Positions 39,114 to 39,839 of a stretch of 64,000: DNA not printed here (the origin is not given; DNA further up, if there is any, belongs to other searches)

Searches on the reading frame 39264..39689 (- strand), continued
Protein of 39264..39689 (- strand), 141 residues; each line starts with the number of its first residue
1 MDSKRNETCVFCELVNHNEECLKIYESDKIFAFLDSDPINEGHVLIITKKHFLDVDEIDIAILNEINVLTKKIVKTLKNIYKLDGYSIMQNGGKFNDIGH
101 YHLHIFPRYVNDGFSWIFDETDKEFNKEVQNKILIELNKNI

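Call 95: find_encoding_contigs(protein=P0127, flank=4000, max_places=2)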
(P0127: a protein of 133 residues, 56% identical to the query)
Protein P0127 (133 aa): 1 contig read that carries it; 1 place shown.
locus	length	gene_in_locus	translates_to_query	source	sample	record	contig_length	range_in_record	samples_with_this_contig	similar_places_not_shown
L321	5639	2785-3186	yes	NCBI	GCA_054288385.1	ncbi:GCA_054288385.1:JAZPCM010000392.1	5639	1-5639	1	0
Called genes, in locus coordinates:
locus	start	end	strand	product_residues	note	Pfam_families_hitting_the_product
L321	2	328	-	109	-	?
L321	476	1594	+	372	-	PF01817:CM_2, PF00800:PDT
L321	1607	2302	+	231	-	PF01128:IspD, PF12804:NTP_transf_3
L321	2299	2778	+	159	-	PF02542:YgbB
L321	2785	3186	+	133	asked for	PF11969:DcpS_C, PF01230:HIT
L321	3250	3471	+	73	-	PF11823:Se_S_carrier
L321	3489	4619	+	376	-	PF00155:Aminotran_1_2, PF00266:Aminotran_5, PF01212:Beta_elim_lyase, PF01041:DegT_DnrJ_EryC1, PF01053:Cys_Met_Meta_PP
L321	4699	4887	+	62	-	PF00269:SASP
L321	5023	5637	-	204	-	?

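Call 100: search_dna_similar(query=window:39264-39689:-, collection=plasmids, mode=protein, max_evalue=1e-15, max_rows=25)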
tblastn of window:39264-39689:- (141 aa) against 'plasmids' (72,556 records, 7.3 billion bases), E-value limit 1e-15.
Records with a match: 8; places in all: 9; records where one place covers at least 80% of the query: 1.
Best place of each record, by identity: <60% 8.
By first word of the organism name: Vibrio 3; Priestia 2; Bacillus 2; Cytobacillus 1.
By predicted mobility (MOB-suite, as given by PLSDB): non-mobilizable 7; mobilizable 1.
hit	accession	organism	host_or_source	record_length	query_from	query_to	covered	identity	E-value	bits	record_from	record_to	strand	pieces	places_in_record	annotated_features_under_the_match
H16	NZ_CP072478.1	Priestia aryabhattai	mixed culture,soil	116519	24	116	66%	52.7%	5e-25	105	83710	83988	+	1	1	HIT family protein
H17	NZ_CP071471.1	Priestia megaterium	whole organism,Hypersaline environment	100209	24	116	66%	51.6%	2e-24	104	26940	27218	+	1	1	HIT family protein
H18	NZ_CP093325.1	Bacillus sp. N5-665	whole organism,peat soil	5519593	9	118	78%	43.6%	5e-25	105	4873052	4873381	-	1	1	none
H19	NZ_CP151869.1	Bacillus thuringiensis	tobacco,mixed culture,leaves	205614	9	115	76%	39.3%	4e-22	97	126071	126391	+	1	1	HIT family protein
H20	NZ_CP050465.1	Vibrio campbellii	single cell,seawater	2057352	8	120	80%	36.2%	1e-18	88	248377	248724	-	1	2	none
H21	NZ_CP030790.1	Vibrio campbellii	culture,open ocean water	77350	13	120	77%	37.8%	7e-18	86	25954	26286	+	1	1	HIT family protein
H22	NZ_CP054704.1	Vibrio alginolyticus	Penaeus monodon,cell culture,post ...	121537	13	120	77%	36.9%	4e-18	86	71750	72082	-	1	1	HIT family protein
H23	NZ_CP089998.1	Cytobacillus spongiae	sponge,Pure culture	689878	7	108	72%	37.3%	4e-17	83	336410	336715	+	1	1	HIT family protein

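Call 101: search_dna_similar(query=window:39264-39689:-, collection=phages, mode=protein, max_evalue=1e-8, max_rows=25)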
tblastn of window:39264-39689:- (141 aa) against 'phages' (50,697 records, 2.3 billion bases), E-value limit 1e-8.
Records with a match: 11; places in all: 11; records where one place covers at least 80% of the query: 7.
Best place of each record, by identity: <60% 11.
By first word of the organism name: Bacteriophage 5; Listeria 3; Staphylococcus 2; Enterococcus 1.
By host as written in the record: - 5; Listeria monocytogenes 3; Staphylococcus aureus 2; Enterococcus faecalis 1.
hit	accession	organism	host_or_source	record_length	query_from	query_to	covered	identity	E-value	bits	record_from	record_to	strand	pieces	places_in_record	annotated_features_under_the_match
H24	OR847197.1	Listeria phage LM 4-11-1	Listeria monocytogenes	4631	7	138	94%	32.1%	4e-16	79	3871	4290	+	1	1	record has no annotation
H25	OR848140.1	Listeria phage LM 4-14-1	Listeria monocytogenes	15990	7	138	94%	32.1%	5e-16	79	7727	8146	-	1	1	record has no annotation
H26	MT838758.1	Bacteriophage sp.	human fecal samples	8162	7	138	94%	29.4%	4e-15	76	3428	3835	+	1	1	record has no annotation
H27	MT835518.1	Bacteriophage sp.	human fecal samples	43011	9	125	83%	32.8%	7e-14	72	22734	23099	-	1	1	record has no annotation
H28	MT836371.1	Bacteriophage sp.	human fecal samples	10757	7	127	86%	31.5%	4e-15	76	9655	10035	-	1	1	record has no annotation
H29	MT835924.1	Bacteriophage sp.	human fecal samples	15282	5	134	92%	29.1%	7e-14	72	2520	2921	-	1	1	record has no annotation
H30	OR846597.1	Enterococcus phage Efs 1-1-1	Enterococcus faecalis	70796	9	141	94%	27.7%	2e-15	77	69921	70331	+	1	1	record has no annotation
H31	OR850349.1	Staphylococcus phage SA 1298 Kay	Staphylococcus aureus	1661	9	116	77%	33.3%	2e-15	77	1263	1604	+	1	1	record has no annotation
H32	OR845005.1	Staphylococcus phage SA 1306 Kay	Staphylococcus aureus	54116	9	116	77%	33.3%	3e-15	76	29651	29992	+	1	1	record has no annotation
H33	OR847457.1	Listeria phage LM 4-11-1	Listeria monocytogenes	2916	9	116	77%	32.7%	2e-14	74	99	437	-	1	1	record has no annotation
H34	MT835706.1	Bacteriophage sp.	human fecal samples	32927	9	112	74%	33.0%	3e-15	76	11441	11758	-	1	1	record has no annotation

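Call 102: get_annotated_region(hit=H16, flank=4000)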
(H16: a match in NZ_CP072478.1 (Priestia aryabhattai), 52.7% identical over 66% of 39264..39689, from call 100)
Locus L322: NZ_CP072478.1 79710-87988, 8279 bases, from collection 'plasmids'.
description: Priestia aryabhattai strain LAD plasmid p-LAD5, complete sequence
organism: Priestia aryabhattai (NCBI taxid 412384)
taxonomy: Bacteria; Bacillota; Bacilli; Bacillales; Bacillaceae; Priestia; Priestia aryabhattai
host: -; source: mixed culture,soil; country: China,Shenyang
typing (MOB-suite, as given by PLSDB): mobilizable; replicon rep_cluster_385; relaxase MOBP
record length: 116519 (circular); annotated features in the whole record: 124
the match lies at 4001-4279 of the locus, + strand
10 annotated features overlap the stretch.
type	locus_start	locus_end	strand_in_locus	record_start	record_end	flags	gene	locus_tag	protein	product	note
CDS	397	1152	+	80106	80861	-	-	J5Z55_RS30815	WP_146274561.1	GTP cyclohydrolase II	-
CDS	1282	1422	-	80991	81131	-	-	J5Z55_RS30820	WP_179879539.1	hypothetical protein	-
CDS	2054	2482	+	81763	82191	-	-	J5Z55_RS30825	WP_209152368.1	MerR family transcriptional regulator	GO:0006355 - regulation of DNA-templated transcription [Evidence IEA]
CDS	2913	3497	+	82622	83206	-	clpP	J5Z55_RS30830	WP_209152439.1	ATP-dependent Clp endopeptidase proteolytic subunit ClpP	GO:0006508 - proteolysis [Evidence IEA]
CDS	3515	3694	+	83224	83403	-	-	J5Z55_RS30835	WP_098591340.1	hypothetical protein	-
CDS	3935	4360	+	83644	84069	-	-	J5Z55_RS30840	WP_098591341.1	HIT family protein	-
CDS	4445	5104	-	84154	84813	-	-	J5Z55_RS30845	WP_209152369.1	DUF3885 domain-containing protein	-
CDS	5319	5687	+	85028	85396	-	-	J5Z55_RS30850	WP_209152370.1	VOC family protein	-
CDS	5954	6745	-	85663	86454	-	-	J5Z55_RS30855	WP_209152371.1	aminoglycoside phosphotransferase family protein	GO:0016310 - phosphorylation [Evidence IEA]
CDS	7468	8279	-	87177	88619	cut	aspA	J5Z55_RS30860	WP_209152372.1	aspartate ammonia-lyase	GO:0006520 - amino acid metabolic process [Evidence IEA]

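Call 103: get_annotated_region(hit=H19, flank=4000)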
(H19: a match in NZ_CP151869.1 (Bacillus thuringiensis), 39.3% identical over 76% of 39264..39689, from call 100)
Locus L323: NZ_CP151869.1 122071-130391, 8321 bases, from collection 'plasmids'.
description: Bacillus thuringiensis strain YB6 plasmid unnamed2, complete sequence
organism: Bacillus thuringiensis (NCBI taxid 1428)
taxonomy: Bacteria; Bacillota; Bacilli; Bacillales; Bacillaceae; Bacillus; Bacillus thuringiensis
host: -; source: tobacco,mixed culture,leaves; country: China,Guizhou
typing (MOB-suite, as given by PLSDB): non-mobilizable
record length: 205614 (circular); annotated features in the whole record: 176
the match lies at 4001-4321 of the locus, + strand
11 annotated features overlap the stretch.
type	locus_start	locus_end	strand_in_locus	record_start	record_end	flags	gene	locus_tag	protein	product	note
CDS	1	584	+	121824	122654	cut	glnH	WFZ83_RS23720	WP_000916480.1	glutamine ABC transporter substrate-binding protein GlnH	-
CDS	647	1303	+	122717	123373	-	-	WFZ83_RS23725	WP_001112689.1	amino acid ABC transporter permease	GO:0006865 - amino acid transport [Evidence IEA]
CDS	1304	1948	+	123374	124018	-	-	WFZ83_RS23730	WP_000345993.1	amino acid ABC transporter permease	GO:0006865 - amino acid transport [Evidence IEA]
CDS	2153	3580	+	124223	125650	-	-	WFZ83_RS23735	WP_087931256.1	amino acid permease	GO:0003333 - amino acid transmembrane transport [Evidence IEA]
CDS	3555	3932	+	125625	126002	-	-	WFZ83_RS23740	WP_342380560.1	OsmC family protein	GO:0006979 - response to oxidative stress [Evidence IEA]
CDS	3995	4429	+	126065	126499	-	-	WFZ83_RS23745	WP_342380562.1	HIT family protein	-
CDS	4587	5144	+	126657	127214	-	-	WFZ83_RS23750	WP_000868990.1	RNA polymerase sigma factor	-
CDS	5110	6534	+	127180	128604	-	-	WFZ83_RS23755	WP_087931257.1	DUF4367 domain-containing protein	-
CDS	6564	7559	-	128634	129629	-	-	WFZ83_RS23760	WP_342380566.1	YafY family protein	-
CDS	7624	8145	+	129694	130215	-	-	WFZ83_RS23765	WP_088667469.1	dihydrofolate reductase family protein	-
CDS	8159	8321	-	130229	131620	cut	-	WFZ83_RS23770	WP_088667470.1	HAMP domain-containing sensor histidine kinase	GO:0007165 - signal transduction [Evidence IEA]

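Call 104: find_related_loci(query=L319:2137-2883:+, collection=viral_contigs, flank=4000)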
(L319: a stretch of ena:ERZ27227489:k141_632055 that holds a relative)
Query L319:2137-2883:+ (248 aa) in viral_contigs; peptide patterns used: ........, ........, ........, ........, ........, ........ (x = any residue, [..] = any of these).
2 stretches matched a pattern, but none encodes a relative of the query by tblastn (E <= 1e-3).

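Call 105: search_dna_similar(query=L319:2137-2883:+, collection=plasmids, mode=protein, max_evalue=1e-20, max_rows=15)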
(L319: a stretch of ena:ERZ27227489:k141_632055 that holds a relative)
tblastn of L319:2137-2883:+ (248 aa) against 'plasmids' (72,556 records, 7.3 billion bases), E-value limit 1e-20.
Records with a match: 101; places in all: 103; records where one place covers at least 80% of the query: 85.
Best place of each record, by identity: <60% 101.
By first word of the organism name: Helicobacter 80; Clostridium 11; Clostridioides 3; Fusobacterium 1; Campylobacter 1; Streptococcus 1; Bacillus 1; Macrococcus 1; Clostridiaceae 1; Parabacteroides 1.
By predicted mobility (MOB-suite, as given by PLSDB): non-mobilizable 62; mobilizable 39.
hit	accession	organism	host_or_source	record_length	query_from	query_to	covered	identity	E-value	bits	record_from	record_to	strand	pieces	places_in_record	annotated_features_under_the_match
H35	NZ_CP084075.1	Fusobacterium vincentii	-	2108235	1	241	97%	48.8%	2e-67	232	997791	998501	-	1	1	none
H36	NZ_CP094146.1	Helicobacter pylori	Homo sapiens,gastric biopsy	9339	2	247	99%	45.1%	1e-59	209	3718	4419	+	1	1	Fic family protein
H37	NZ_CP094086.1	Helicobacter pylori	Homo sapiens,gastric biopsy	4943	3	247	99%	44.9%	4e-58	205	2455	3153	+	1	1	Fic family protein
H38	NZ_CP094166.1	Helicobacter pylori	Homo sapiens,gastric biopsy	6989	2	247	99%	44.7%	4e-58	205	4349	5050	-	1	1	Fic family protein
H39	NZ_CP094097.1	Helicobacter pylori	Homo sapiens,gastric biopsy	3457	2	247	99%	44.7%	7e-58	204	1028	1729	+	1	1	Fic family protein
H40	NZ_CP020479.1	Campylobacter helveticus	cat,cell culture,feces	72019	5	248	98%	44.9%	2e-55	197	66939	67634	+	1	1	Fic family protein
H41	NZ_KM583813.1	Helicobacter pylori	Human gastric biopsy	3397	2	246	99%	44.5%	3e-59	208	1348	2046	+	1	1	Fic family protein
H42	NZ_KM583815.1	Helicobacter pylori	Human gastric biopsy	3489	2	246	99%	44.5%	4e-59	208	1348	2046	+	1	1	Fic family protein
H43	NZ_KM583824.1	Helicobacter pylori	Human gastric biopsy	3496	2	246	99%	44.5%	4e-59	208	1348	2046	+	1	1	Fic family protein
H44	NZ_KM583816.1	Helicobacter pylori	Human gastric biopsy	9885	3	247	99%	44.5%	2e-58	206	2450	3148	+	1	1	Fic family protein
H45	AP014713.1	Helicobacter pylori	Homo sapiens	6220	2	247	99%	44.3%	4e-59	208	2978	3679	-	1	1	record has no annotation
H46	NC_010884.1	Helicobacter pylori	-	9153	2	247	99%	44.3%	4e-59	208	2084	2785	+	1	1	Fic family protein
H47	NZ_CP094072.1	Helicobacter pylori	Homo sapiens,gastric biopsy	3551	2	247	99%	44.3%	7e-59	207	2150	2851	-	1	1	Fic family protein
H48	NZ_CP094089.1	Helicobacter pylori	Homo sapiens,gastric biopsy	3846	2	247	99%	44.3%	1e-58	207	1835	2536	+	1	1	Fic family protein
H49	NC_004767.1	Helicobacter pylori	-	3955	2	247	99%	44.3%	4e-58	205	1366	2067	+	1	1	Fic family protein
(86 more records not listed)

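Call 106: search_dna_similar(query=L319:2137-2883:+, collection=phages, mode=protein, max_evalue=1e-20, max_rows=15)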
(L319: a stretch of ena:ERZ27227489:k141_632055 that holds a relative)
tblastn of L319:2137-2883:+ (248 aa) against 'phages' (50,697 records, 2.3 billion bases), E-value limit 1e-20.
Records with a match: 4; places in all: 4; records where one place covers at least 80% of the query: 4.
Best place of each record, by identity: <60% 4.
By first word of the organism name: Bacteriophage 2; phage 1; Clostridioides 1.
By host as written in the record: - 3; Clostridioides sp. ES-S-0173-01 1.
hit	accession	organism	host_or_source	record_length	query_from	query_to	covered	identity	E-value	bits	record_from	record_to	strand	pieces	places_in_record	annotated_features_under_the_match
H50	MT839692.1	Bacteriophage sp.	human fecal samples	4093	10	236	92%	48.9%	6e-64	220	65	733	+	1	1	record has no annotation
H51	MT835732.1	Bacteriophage sp.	human fecal samples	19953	5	237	94%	44.7%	2e-58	205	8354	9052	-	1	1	record has no annotation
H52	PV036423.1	phage NatCom_17901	human feces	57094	8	234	92%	44.1%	4e-54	192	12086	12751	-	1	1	hypothetical protein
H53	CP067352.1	Clostridioides phage ES-S-0173-01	Clostridioides sp. ES-S-0173-01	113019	10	219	85%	33.6%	9e-24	105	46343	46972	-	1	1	record has no annotation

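Call 107: get_annotated_region(hit=H35, flank=3000)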
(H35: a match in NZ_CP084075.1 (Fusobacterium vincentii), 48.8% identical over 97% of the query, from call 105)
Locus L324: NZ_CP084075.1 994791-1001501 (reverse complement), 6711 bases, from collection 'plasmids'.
description: Fusobacterium vincentii strain SB055 plasmid pSB055A, complete sequence
organism: Fusobacterium vincentii (NCBI taxid 155615)
taxonomy: Bacteria; Fusobacteriota; Fusobacteriia; Fusobacteriales; Fusobacteriaceae; Fusobacterium; Fusobacterium vincentii
host: -; source: -; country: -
typing (MOB-suite, as given by PLSDB): non-mobilizable
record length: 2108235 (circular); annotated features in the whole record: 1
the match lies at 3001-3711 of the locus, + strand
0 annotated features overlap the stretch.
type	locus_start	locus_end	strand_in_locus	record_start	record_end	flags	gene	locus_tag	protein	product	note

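Call 108: get_annotated_region(hit=H51, flank=3000)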
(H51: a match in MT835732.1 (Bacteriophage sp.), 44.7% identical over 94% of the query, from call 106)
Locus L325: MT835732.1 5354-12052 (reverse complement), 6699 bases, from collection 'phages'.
description: UNVERIFIED: Bacteriophage sp. clone scaffold_560 genomic sequence.
organism: Bacteriophage sp. (NCBI taxid 38018)
taxonomy: Viruses
host: -; source: human fecal samples; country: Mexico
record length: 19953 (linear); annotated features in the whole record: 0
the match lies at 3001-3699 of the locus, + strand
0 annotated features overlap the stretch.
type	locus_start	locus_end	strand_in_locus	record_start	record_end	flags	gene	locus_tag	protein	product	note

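Call 109: get_annotated_region(hit=H50, flank=3500)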
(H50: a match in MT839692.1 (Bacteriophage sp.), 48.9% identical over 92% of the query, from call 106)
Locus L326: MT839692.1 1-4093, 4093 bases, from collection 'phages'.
description: UNVERIFIED: Bacteriophage sp. clone scaffold_11489 genomic sequence.
organism: Bacteriophage sp. (NCBI taxid 38018)
taxonomy: Viruses
host: -; source: human fecal samples; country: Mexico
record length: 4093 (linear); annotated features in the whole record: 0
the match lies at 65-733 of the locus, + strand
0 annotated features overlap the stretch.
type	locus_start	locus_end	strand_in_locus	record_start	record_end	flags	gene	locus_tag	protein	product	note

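Call 110: get_annotated_region(hit=H40, flank=3000)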
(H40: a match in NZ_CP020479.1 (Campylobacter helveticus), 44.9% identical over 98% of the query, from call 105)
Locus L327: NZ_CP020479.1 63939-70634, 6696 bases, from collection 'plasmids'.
description: Campylobacter helveticus strain ATCC 51209 plasmid pHELV-1, complete sequence
organism: Campylobacter helveticus (NCBI taxid 28898)
taxonomy: Bacteria; Campylobacterota; Epsilonproteobacteria; Campylobacterales; Campylobacteraceae; Campylobacter; Campylobacter helveticus
host: -; source: cat,cell culture,feces; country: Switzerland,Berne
typing (MOB-suite, as given by PLSDB): non-mobilizable
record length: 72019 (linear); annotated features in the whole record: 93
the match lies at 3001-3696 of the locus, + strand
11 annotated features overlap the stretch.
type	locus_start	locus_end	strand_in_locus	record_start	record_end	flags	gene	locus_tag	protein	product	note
CDS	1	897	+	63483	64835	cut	-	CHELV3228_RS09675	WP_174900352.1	HipA domain-containing protein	-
CDS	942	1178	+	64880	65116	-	-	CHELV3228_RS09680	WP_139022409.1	hypothetical protein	-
CDS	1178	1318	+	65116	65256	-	-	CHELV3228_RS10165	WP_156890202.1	hypothetical protein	-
CDS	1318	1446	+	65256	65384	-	-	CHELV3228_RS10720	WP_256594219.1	hypothetical protein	-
CDS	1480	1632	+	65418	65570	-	-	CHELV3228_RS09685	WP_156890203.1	hypothetical protein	-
CDS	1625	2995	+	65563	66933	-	-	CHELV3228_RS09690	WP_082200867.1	HipA domain-containing protein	-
CDS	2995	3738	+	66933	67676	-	-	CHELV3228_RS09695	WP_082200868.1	Fic family protein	-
CDS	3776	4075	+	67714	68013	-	-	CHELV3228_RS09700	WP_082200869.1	hypothetical protein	-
CDS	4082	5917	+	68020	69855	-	-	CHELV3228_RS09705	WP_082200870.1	TraM recognition domain-containing protein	-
CDS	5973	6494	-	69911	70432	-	-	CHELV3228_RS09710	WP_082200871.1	hypothetical protein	-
CDS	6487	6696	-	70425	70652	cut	-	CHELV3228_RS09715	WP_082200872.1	hypothetical protein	-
